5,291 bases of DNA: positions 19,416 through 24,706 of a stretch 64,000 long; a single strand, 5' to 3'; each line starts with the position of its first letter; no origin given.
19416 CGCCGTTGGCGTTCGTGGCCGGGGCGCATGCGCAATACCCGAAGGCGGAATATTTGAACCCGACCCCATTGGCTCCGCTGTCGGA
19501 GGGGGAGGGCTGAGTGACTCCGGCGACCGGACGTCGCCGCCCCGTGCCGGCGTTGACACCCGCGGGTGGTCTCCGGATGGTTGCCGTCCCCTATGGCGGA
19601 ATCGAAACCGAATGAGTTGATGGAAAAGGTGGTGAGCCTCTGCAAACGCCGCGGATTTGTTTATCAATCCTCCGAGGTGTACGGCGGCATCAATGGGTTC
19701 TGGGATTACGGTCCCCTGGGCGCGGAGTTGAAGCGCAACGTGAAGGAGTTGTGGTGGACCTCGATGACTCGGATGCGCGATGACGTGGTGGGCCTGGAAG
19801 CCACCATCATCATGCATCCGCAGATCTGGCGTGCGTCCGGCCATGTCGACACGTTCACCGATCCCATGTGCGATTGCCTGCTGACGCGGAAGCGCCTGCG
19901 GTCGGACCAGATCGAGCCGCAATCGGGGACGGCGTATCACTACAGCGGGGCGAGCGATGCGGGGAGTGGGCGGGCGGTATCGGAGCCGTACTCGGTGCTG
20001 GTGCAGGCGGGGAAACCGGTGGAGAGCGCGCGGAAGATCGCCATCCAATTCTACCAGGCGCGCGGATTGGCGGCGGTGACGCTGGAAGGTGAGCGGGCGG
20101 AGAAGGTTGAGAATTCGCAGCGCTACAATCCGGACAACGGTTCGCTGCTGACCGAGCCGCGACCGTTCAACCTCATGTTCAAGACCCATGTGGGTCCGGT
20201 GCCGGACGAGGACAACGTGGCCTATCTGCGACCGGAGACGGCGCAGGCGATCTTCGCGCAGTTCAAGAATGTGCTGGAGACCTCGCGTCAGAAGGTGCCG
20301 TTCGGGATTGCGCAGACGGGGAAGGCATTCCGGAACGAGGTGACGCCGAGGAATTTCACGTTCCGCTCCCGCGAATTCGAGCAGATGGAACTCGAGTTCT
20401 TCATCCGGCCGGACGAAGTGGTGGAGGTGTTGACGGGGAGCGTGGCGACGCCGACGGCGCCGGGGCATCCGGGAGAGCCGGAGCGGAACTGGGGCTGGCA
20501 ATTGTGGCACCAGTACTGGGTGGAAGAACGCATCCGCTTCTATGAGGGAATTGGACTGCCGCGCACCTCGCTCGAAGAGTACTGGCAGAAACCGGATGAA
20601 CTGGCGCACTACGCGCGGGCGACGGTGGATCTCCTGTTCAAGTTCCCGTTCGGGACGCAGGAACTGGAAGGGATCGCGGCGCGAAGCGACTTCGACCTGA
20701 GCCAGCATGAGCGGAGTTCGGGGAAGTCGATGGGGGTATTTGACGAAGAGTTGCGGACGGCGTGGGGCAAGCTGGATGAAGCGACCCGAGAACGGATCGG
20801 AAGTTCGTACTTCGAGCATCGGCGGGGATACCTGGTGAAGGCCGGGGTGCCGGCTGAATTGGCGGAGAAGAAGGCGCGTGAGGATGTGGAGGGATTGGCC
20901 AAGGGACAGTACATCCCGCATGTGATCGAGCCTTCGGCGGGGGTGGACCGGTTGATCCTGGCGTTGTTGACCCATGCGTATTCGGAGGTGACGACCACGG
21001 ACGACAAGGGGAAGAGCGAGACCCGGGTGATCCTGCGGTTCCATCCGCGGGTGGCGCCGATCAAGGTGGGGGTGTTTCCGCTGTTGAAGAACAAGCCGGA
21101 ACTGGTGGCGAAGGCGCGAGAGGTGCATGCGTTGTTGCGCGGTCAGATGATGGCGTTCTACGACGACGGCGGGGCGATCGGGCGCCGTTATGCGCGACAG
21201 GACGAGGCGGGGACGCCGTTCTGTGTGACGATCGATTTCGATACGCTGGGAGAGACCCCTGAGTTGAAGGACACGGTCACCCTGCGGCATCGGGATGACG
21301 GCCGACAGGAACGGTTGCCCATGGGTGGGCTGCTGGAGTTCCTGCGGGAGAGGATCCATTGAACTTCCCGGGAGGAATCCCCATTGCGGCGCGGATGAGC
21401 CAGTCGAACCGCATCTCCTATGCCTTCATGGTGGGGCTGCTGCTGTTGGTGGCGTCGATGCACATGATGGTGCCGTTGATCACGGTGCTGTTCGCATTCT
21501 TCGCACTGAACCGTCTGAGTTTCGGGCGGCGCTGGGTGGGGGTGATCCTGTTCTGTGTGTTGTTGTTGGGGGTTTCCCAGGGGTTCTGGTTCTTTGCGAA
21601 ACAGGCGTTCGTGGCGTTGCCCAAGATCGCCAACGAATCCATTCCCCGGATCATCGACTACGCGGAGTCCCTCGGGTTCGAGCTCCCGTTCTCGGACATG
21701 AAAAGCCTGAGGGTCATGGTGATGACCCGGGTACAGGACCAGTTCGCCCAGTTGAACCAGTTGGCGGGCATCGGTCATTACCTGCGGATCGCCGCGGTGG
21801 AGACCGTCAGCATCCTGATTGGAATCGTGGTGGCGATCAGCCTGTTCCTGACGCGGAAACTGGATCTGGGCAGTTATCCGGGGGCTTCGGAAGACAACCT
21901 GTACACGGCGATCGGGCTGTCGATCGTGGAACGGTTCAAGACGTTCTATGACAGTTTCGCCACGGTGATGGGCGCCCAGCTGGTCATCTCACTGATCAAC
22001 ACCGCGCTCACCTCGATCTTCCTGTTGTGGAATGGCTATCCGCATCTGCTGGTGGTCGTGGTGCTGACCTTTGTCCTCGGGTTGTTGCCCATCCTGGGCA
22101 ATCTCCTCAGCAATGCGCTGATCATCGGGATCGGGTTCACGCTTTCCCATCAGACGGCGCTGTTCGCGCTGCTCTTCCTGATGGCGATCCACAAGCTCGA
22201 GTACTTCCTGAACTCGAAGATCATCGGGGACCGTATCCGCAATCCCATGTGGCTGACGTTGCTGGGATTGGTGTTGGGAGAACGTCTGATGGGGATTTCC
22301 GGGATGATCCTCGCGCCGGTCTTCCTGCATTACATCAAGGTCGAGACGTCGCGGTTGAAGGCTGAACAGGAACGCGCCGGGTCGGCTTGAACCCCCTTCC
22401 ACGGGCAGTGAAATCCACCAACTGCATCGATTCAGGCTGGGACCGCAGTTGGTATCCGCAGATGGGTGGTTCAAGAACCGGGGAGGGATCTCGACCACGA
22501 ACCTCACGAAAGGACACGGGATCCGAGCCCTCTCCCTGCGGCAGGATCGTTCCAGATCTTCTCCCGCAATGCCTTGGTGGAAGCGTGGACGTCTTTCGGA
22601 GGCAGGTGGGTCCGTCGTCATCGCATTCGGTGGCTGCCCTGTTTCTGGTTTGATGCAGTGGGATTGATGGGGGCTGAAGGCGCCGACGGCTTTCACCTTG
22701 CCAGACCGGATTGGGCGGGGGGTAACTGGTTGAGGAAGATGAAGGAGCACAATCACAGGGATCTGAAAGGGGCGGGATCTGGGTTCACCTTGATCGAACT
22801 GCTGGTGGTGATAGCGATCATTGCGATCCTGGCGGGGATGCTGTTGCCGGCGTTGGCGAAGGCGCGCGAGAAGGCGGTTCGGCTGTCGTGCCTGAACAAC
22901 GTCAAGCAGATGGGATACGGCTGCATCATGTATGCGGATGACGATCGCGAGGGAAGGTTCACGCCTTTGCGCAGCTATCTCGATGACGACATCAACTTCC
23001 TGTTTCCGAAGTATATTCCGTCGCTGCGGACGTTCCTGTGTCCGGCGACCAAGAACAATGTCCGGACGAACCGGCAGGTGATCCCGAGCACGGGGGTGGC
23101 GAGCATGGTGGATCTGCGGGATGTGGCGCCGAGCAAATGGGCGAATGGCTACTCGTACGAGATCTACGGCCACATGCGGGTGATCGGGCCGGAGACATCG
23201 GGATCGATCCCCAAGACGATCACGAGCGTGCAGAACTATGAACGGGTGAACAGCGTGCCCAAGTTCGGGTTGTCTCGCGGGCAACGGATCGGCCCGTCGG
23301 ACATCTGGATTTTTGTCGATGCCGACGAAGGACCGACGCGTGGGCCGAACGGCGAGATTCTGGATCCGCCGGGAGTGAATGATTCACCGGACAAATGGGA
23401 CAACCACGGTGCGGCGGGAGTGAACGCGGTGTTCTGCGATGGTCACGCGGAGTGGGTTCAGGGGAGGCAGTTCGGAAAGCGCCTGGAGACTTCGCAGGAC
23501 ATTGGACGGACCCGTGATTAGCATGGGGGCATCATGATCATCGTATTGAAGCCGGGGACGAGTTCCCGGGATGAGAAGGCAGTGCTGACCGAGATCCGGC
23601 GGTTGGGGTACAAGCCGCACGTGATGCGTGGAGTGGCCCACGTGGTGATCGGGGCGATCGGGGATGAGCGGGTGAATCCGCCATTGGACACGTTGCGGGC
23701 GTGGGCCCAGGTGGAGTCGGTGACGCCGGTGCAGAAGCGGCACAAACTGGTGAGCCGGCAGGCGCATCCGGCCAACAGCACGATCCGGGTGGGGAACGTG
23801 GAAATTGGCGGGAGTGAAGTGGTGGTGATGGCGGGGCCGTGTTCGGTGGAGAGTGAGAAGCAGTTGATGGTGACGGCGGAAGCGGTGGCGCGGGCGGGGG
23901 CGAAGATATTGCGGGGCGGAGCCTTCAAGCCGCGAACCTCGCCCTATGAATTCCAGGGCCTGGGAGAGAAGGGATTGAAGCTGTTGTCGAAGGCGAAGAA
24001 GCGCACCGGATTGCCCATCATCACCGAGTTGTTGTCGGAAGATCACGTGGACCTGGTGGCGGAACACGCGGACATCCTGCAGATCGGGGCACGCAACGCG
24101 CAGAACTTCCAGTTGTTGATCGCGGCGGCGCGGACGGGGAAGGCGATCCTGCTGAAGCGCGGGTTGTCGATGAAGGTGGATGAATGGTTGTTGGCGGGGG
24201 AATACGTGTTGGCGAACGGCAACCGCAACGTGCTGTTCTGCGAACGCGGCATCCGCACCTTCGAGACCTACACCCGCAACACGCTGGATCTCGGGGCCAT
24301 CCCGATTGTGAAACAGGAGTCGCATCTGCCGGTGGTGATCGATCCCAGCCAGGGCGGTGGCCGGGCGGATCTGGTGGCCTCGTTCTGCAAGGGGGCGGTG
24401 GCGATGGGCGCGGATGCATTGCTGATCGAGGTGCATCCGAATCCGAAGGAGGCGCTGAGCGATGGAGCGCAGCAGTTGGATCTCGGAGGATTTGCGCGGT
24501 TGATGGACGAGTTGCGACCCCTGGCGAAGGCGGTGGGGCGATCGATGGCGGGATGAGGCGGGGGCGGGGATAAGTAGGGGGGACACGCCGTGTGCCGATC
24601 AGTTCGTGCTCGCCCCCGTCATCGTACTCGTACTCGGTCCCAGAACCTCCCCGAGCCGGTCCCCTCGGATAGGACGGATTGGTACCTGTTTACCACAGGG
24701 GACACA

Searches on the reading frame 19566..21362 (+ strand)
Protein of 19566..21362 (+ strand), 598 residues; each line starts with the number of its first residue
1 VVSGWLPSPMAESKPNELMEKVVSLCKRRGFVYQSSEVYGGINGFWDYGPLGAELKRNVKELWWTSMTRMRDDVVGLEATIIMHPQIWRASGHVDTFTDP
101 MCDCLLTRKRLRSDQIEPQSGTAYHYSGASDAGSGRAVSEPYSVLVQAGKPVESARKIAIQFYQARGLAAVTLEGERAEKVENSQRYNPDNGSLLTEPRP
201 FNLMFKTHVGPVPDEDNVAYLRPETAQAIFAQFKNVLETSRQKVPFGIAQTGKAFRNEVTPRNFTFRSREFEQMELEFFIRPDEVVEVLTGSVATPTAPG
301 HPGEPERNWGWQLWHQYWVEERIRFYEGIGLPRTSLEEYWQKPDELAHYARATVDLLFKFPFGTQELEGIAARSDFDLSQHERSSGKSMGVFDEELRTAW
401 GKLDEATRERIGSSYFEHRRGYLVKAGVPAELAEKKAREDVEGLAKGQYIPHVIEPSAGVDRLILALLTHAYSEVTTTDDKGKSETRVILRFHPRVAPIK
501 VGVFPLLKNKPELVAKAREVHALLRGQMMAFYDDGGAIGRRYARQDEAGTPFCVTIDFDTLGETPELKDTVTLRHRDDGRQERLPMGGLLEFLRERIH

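Call 10: search_protein_families(library=pfam, proteins=[window:19566-21362:+], max_evalue=0.01)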
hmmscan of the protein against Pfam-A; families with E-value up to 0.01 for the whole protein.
window:19566-21362:+ (598 aa): 2 families
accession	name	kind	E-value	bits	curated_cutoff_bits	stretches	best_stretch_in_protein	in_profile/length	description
PF03129.25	HGTP_anticodon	-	1.7e-15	57.3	21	1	500-596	1-94/94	Anticodon binding domain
PF00587.30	tRNA-synt_2b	-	3.5e-08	34.1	29.3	1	215-293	7-84/179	tRNA synthetase class II core domain (G, H, P, S and T)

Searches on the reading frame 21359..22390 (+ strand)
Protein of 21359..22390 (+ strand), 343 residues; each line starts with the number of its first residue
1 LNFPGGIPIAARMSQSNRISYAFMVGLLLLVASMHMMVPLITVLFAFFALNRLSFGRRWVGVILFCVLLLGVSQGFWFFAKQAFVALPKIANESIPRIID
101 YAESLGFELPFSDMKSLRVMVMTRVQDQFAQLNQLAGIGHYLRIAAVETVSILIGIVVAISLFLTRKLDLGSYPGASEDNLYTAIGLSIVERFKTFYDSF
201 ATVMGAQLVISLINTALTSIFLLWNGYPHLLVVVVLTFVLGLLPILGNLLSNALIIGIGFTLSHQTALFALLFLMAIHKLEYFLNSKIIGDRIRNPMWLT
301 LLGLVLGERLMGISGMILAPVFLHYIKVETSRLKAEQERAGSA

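Call 57: search_protein_families(library=pfam, proteins=[window:21359-22390:+], max_evalue=0.0001)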
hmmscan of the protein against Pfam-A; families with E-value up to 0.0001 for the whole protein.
window:21359-22390:+ (343 aa): 1 family
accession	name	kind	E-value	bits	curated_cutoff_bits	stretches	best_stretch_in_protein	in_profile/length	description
PF01594.21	AI-2E_transport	-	2.2e-13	50.5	34.3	1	22-327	16-320/327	AI-2E family transporter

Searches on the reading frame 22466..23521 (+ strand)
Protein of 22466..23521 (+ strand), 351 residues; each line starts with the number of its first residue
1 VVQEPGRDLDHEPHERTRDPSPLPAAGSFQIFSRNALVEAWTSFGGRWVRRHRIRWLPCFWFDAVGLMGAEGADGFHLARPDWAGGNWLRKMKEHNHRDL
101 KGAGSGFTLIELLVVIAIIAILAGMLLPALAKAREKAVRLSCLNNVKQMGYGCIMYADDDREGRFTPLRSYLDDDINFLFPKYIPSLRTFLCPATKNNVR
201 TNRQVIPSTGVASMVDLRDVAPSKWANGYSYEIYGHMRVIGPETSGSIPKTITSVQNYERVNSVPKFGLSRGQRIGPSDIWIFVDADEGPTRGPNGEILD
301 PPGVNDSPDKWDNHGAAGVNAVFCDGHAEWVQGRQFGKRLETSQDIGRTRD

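Call 57: search_protein_families(library=pfam, proteins=[window:22466-23521:+], max_evalue=0.0001)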
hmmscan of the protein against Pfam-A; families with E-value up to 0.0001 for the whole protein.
window:22466-23521:+ (351 aa): 2 families
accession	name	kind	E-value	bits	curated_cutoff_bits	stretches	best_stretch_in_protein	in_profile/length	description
PF07963.17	N_methyl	-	2.3e-06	27.4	21.2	1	105-127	5-27/27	Prokaryotic N-terminal methylation motif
PF07596.16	SBP_bac_10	-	4.6e-06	27.3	23.3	0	132-159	2-29/268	Protein of unknown function (DUF1559)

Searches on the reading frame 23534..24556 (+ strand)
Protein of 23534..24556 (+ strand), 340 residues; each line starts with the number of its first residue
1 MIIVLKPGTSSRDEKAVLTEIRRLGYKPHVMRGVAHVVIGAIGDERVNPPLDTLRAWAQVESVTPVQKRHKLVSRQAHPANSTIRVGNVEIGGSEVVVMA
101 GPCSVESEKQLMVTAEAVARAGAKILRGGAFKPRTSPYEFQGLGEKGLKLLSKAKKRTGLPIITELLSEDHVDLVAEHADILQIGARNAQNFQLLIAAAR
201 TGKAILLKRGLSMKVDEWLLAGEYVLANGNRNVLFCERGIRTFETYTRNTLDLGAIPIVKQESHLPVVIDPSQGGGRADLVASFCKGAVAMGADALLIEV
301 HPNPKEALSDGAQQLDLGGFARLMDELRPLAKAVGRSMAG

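Call 57: search_protein_families(library=pfam, proteins=[window:23534-24556:+], max_evalue=0.0001)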
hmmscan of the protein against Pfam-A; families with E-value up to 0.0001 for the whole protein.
window:23534-24556:+ (340 aa): 3 families
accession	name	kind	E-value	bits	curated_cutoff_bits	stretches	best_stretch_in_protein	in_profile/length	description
PF00793.26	DAHP_synth_1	-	6.2e-76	255.3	25.5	1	88-326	9-263/270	DAHP synthetase I family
PF18152.6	DAHP_snth_FXD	-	3.3e-17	62.5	27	1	1-68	1-67/67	DAHP synthase ferredoxin-like domain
PF03102.20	NeuB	-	7.8e-05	22.7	22.1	0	143-336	53-238/241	NeuB family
